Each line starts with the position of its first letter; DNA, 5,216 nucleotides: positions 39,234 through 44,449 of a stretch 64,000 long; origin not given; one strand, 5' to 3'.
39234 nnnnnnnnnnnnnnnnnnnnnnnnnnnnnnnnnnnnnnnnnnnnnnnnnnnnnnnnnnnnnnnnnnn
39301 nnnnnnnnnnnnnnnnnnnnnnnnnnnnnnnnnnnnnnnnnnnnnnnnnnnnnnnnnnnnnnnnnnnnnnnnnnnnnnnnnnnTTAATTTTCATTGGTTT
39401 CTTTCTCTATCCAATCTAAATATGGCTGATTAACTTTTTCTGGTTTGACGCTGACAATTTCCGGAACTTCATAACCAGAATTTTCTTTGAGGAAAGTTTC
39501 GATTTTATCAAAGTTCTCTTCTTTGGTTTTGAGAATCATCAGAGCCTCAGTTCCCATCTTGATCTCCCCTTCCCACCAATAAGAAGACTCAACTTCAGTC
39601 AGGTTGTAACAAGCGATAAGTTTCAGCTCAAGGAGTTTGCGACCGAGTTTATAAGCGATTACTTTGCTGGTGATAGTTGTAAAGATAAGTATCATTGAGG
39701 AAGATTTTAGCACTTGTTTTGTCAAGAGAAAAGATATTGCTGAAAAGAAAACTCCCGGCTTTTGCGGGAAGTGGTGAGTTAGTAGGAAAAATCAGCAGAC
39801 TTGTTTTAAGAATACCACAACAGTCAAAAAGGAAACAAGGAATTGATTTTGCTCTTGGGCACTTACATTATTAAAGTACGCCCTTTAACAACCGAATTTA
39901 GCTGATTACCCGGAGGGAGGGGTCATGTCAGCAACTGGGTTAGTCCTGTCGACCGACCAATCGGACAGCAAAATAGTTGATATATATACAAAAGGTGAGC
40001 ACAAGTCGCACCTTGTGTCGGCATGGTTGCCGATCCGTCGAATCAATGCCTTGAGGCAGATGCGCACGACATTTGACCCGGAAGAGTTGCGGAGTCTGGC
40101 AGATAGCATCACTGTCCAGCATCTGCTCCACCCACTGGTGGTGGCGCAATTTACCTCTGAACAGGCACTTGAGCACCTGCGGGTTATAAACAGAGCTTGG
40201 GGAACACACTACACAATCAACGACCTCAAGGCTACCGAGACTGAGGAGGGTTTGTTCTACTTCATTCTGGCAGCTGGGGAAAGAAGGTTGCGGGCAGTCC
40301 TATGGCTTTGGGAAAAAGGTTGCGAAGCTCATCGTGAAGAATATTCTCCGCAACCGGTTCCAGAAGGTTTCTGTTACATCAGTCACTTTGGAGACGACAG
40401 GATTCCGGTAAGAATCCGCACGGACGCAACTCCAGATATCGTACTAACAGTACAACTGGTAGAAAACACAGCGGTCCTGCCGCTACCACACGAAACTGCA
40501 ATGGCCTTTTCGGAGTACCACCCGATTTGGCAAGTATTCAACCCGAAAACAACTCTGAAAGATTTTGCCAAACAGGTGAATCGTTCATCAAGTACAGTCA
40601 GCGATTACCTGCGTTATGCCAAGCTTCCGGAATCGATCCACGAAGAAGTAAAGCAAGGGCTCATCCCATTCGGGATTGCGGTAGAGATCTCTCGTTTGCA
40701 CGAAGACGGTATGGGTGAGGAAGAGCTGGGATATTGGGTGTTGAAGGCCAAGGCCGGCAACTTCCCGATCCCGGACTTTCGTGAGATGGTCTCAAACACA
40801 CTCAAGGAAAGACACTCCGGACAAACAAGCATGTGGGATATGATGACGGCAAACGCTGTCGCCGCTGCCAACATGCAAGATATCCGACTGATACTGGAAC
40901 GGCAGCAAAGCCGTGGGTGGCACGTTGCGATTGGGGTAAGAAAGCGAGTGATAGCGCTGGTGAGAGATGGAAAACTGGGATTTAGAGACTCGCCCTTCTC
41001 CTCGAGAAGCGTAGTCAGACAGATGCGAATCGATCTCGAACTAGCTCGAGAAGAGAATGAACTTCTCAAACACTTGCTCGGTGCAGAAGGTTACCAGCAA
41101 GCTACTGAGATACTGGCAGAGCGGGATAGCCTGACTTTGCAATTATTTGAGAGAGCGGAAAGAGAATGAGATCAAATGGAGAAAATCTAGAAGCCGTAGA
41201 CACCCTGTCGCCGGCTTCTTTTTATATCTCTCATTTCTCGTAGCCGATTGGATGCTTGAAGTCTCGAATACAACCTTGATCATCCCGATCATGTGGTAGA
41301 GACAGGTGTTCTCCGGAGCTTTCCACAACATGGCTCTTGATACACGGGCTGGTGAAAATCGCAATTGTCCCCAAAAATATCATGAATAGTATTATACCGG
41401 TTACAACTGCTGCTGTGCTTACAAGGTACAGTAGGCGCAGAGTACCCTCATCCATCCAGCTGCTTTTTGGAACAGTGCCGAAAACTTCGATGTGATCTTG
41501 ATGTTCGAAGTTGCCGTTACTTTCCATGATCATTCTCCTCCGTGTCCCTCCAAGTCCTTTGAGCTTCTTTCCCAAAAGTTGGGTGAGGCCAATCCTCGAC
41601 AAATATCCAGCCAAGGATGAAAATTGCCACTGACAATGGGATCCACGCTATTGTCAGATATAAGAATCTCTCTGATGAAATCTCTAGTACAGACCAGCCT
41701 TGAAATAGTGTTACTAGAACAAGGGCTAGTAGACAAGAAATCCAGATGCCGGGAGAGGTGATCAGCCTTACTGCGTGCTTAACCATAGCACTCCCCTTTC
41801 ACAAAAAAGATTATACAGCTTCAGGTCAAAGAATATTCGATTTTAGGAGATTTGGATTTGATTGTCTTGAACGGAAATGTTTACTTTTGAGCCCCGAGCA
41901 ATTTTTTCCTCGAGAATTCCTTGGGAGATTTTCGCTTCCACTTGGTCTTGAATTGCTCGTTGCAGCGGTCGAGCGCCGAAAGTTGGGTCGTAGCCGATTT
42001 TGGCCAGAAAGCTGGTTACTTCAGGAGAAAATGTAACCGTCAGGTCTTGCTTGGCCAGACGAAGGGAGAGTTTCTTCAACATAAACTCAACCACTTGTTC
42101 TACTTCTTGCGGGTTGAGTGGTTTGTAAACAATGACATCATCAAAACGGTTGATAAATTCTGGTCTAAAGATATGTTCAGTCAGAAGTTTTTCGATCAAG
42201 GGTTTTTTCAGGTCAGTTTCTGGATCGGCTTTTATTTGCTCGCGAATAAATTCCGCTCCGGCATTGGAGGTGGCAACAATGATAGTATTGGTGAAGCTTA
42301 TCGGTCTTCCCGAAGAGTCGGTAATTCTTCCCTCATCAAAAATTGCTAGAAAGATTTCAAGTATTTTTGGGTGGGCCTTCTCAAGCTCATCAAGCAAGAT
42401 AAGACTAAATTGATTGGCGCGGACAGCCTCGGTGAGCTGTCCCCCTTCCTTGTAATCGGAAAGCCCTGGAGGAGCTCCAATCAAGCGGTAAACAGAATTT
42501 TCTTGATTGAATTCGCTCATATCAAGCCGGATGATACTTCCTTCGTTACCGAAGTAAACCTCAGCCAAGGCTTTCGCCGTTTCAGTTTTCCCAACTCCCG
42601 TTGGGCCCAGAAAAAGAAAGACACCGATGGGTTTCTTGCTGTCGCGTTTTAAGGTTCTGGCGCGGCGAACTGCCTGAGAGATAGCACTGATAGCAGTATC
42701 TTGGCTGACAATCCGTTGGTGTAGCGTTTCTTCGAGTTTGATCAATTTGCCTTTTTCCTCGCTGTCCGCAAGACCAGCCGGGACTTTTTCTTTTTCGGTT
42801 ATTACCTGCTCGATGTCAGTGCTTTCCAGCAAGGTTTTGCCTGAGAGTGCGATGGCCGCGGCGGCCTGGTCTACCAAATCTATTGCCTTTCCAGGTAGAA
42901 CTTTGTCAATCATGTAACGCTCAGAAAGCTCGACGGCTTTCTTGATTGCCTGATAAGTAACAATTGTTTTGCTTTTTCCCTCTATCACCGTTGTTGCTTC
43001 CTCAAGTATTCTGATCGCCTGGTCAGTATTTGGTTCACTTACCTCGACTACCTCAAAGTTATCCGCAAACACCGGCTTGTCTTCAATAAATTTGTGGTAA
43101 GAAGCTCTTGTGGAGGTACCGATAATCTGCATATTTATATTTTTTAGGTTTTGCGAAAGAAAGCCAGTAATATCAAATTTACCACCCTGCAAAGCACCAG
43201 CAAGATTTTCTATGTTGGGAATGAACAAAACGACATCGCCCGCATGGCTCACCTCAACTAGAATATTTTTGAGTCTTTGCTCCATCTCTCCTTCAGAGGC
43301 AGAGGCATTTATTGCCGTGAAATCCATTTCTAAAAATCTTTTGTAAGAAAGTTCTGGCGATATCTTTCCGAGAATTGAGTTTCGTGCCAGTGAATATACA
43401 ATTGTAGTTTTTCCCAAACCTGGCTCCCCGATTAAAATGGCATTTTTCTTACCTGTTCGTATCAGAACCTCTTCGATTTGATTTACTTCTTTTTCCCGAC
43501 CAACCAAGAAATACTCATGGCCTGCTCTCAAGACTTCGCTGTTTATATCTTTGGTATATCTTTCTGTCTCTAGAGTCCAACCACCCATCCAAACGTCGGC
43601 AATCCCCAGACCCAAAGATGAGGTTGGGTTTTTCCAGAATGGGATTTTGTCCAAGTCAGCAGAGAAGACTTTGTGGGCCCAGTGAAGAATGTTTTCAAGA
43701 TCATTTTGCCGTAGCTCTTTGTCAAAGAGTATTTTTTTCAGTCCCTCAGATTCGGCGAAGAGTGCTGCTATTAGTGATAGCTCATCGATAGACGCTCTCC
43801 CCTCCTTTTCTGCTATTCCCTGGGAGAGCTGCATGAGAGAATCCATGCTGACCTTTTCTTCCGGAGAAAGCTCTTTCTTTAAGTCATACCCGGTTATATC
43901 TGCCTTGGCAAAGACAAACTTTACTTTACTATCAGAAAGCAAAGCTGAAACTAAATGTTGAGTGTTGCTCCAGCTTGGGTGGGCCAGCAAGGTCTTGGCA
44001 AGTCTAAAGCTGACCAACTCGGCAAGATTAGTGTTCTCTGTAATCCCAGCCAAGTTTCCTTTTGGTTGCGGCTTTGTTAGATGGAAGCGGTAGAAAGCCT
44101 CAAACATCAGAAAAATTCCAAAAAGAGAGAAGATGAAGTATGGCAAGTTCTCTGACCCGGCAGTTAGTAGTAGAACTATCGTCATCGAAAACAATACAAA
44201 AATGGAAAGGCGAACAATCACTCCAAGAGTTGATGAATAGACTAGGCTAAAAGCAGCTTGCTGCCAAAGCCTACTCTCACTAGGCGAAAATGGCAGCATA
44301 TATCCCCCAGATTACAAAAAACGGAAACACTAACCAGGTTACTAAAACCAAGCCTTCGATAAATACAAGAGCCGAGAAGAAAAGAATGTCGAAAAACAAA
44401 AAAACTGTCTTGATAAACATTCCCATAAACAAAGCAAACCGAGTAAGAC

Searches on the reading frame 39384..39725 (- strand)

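Call 12: search_protein_families(library=pfam, proteins=[window:39384-39725:-], max_evalue=0.01)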
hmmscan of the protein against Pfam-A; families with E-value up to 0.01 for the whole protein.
window:39384-39725:- (113 aa): 1 family
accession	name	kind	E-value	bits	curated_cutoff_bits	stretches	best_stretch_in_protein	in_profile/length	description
PF03091.20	CutA1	-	9.2e-30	102.8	22.4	1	12-108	1-98/99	CutA1 divalent ion tolerance protein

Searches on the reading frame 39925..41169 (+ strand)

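Call 12: search_protein_families(library=pfam, proteins=[window:39925-41169:+], max_evalue=0.01)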
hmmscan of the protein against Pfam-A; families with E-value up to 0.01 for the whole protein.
window:39925-41169:+ (414 aa): 2 families
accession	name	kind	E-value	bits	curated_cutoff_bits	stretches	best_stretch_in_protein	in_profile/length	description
PF02195.25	ParB_N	-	0.00012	22.4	26.3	1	43-78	15-50/95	ParB N-terminal domain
PF17762.8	HTH_ParB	-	0.00031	21.3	22.6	1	208-259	20-71/102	ParB HTH domain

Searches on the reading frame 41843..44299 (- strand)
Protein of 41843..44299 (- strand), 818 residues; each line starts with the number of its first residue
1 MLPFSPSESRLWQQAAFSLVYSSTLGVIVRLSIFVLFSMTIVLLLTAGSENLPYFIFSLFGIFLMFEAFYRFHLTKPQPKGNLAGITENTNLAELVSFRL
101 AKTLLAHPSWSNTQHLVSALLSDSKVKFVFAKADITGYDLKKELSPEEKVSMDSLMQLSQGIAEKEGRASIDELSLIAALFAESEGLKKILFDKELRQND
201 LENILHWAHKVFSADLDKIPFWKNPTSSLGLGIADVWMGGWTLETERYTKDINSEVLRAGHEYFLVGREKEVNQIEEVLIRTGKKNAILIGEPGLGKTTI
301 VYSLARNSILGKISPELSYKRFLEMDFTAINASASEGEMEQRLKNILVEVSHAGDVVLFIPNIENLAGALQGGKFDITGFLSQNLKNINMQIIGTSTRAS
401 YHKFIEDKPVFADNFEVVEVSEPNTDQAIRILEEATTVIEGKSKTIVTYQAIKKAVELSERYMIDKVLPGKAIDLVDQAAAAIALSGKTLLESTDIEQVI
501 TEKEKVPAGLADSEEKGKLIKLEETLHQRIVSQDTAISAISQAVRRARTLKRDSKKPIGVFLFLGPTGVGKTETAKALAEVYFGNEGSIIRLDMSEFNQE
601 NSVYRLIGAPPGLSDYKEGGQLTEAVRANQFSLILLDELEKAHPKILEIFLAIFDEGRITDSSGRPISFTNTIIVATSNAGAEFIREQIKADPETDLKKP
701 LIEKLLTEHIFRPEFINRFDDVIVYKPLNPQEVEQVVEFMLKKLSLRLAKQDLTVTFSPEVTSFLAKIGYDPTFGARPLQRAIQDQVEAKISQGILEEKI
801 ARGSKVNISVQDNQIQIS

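Call 12: search_protein_families(library=pfam, proteins=[window:41843-44299:-], max_evalue=0.01)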
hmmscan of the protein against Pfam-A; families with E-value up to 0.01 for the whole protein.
window:41843-44299:- (818 aa): 31 families (the best 25 are shown)
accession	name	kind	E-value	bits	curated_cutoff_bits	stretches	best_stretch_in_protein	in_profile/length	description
PF07724.20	AAA_2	-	1.6e-53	181.6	27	1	556-721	1-165/166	AAA domain (Cdc48 subfamily)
PF10431.15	ClpB_D2-small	-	3.3e-23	82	21.9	1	728-808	1-81/81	C-terminal, D2-small domain, of ClpB protein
PF00004.35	AAA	-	6.3e-17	62.7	21.2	2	288-370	2-73/131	ATPase family associated with various cellular activities (AAA)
PF17871.7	AAA_lid_9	-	6.7e-15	55.3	22.8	1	425-522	2-100/104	AAA lid domain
PF07728.20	AAA_5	-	1.3e-13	51.6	22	1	561-682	2-125/139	AAA domain (dynein-related subfamily)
PF13401.12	AAA_22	-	1.1e-09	39.1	27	2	560-655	7-109/130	AAA domain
PF13191.12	AAA_16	-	1.1e-08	36.2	32.6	1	265-306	2-46/167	AAA ATPase domain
PF20720.3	nSTAND3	-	5.5e-07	29.9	27.2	0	284-308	17-41/155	Novel STAND NTPase 3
PF01695.23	IstB_IS21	-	3.6e-06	27.1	24.1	0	278-347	86-152/238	IstB-like ATP binding protein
PF00158.32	Sigma54_activat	-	4.6e-06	26.8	20.2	1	549-687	14-151/168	Sigma-54 interaction domain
PF00005.33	ABC_tran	-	3.7e-05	24.8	25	0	562-599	15-51/137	ABC transporter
PF13173.12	AAA_14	-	4.1e-05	24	27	0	285-369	3-77/129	AAA domain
PF13238.12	AAA_18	-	8.9e-05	23.4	29.4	0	564-586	4-28/128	AAA domain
PF03193.22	RsgA_GTPase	-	0.00013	22.3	30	0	248-307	71-129/174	RsgA GTPase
PF12775.13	AAA_7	-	0.00021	21.3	25.8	0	561-607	36-82/181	P-loop containing dynein motor region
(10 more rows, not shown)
